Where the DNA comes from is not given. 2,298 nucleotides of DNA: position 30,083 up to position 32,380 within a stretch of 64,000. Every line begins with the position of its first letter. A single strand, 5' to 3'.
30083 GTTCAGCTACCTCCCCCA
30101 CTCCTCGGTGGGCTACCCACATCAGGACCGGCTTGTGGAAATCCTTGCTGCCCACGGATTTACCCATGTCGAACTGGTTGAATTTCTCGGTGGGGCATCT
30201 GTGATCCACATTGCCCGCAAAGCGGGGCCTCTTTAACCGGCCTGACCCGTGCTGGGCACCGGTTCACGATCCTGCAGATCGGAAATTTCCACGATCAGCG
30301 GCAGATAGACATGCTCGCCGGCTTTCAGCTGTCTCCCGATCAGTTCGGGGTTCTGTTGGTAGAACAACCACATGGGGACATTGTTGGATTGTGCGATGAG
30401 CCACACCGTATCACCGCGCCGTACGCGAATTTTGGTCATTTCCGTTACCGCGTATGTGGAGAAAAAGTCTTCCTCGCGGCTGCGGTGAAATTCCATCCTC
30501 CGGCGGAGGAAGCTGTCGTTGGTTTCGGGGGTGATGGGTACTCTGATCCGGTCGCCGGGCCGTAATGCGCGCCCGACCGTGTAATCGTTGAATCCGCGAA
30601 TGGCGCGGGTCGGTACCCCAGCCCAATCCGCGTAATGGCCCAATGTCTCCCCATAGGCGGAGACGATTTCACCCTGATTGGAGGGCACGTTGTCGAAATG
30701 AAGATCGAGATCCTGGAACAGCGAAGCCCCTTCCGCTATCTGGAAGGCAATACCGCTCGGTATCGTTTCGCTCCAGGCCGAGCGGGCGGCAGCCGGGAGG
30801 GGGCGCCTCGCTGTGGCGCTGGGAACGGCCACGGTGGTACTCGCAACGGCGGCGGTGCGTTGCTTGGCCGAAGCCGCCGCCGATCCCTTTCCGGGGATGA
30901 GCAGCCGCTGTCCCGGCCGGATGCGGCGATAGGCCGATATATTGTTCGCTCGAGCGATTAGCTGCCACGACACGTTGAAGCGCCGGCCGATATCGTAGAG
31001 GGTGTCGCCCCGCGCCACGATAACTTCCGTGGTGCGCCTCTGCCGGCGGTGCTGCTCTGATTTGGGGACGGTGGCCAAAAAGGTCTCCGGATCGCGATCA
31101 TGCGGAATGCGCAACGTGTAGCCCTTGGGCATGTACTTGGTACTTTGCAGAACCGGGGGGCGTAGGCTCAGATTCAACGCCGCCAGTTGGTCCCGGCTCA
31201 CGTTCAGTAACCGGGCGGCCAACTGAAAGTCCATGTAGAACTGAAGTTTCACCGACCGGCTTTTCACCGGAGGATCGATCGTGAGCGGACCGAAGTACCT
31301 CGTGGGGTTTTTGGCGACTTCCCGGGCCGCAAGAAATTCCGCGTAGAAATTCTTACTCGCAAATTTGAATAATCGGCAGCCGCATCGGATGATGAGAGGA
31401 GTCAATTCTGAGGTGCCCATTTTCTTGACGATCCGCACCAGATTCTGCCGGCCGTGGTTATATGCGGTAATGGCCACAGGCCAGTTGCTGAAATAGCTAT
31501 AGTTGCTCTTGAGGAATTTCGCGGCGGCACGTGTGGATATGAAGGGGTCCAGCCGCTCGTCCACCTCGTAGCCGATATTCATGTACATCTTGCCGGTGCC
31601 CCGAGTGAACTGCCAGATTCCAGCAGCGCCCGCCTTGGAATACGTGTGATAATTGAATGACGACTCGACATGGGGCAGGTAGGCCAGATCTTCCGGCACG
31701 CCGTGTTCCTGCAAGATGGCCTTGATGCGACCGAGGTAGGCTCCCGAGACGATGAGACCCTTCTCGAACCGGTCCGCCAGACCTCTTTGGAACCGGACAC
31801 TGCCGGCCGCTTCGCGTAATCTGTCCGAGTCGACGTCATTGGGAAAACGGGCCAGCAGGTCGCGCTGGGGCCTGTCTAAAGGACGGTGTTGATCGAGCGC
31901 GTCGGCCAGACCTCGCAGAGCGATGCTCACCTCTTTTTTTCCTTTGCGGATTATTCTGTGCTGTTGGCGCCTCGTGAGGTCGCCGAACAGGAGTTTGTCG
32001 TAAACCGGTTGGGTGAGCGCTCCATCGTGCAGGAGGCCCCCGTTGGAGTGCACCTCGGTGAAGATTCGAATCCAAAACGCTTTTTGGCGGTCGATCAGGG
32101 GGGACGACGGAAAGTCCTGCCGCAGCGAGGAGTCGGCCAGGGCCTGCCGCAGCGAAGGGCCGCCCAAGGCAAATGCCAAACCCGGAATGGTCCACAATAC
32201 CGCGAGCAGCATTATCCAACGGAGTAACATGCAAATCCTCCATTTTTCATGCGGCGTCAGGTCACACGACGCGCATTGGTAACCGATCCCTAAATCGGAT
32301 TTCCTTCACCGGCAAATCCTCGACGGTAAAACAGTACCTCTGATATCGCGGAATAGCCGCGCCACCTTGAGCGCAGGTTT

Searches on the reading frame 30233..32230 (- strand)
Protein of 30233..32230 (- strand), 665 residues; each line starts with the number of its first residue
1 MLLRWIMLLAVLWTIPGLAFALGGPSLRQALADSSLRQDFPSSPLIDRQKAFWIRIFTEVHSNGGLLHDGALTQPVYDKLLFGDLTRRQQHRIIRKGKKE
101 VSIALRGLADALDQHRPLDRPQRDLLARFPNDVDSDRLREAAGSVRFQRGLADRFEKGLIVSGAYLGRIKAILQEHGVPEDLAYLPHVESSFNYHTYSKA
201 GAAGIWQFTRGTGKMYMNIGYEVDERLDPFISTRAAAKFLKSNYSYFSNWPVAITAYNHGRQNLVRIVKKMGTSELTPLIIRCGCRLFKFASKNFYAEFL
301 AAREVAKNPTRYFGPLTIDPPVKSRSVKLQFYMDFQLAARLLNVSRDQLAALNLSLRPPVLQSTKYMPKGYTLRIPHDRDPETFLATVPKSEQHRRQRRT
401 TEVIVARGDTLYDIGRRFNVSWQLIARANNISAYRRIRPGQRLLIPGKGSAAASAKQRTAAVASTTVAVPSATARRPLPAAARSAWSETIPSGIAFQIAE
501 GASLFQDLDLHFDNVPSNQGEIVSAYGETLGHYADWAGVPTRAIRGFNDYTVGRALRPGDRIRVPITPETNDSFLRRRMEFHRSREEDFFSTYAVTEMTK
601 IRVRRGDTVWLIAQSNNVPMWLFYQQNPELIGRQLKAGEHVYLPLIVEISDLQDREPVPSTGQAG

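Call 13: search_protein_families(library=ncbifam, proteins=[window:30233-32230:-], max_evalue=0.01)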
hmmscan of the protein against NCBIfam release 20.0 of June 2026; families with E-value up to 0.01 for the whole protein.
window:30233-32230:- (665 aa): 11 families
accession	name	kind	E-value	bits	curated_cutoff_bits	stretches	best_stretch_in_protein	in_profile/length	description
NF008050.0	PRK10783.1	equivalog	8.7e-27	93.5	508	1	165-458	104-400/457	murein transglycosylase D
NF040883.1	amid_act_ActS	equivalog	8e-09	35.1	375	1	400-486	33-117/242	amidase activator ActS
TIGR02899.1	spore_safA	subfamily_domain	3.8e-08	33.1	67.85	1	405-446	1-43/44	SafA/ExsA family spore coat assembly protein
NF050804.1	CellDivDipMCaul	equivalog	4.7e-08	32.3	900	1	404-482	188-440/634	cell division endopeptidase DipM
NF010723.1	PRK14125.1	equivalog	1.5e-07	31.3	60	1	393-447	25-86/87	cell division suppressor protein YneA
NF052398.1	Agg_Promo_Fact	equivalog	4.2e-06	27.1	170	1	397-467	25-95/202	aggregation-promoting factor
NF041208.1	celldiv_DipM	equivalog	3e-05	23.5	740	1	403-476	186-253/419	cell division endopeptidase DipM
NF047755.1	LIC_10271_M23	exception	3.5e-05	23.6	180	1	388-466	13-89/207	LIC_10271 family cell wall hydrolase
NF042931.1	SAG1386_EF1546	equivalog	0.0011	19.1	80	0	390-445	99-157/158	SAG1386/EF1546 family surface-associated protein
NF047373.1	BB0259_flg_lyt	exception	0.0018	17.1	234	1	165-264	548-650/705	flagellar assembly lytic transglycosylase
NF010495.0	PRK13914.1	equivalog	0.0025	16.9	647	0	401-471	28-93/481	invasion associated endopeptidase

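Call 54: search_protein_families(library=pfam, proteins=[window:30233-32230:-], max_evalue=0.001)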
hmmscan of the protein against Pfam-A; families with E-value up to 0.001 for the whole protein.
window:30233-32230:- (665 aa): 4 families
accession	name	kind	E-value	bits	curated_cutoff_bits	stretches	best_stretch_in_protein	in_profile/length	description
PF01476.26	LysM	-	3.9e-25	88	20.9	2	404-446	2-43/43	LysM domain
PF01464.25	SLT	-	1e-21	77.1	21.3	1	170-273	5-110/117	Transglycosylase SLT domain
PF23446.1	LysM1_NFP_LYK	-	8e-06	27.1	36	0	410-446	17-54/60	NFP/LYK LysM1 domain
PF23473.1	LysM3_LYK4_5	-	1.1e-05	25.8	29.3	1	404-446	6-47/48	LYK4/5 LysM3 domain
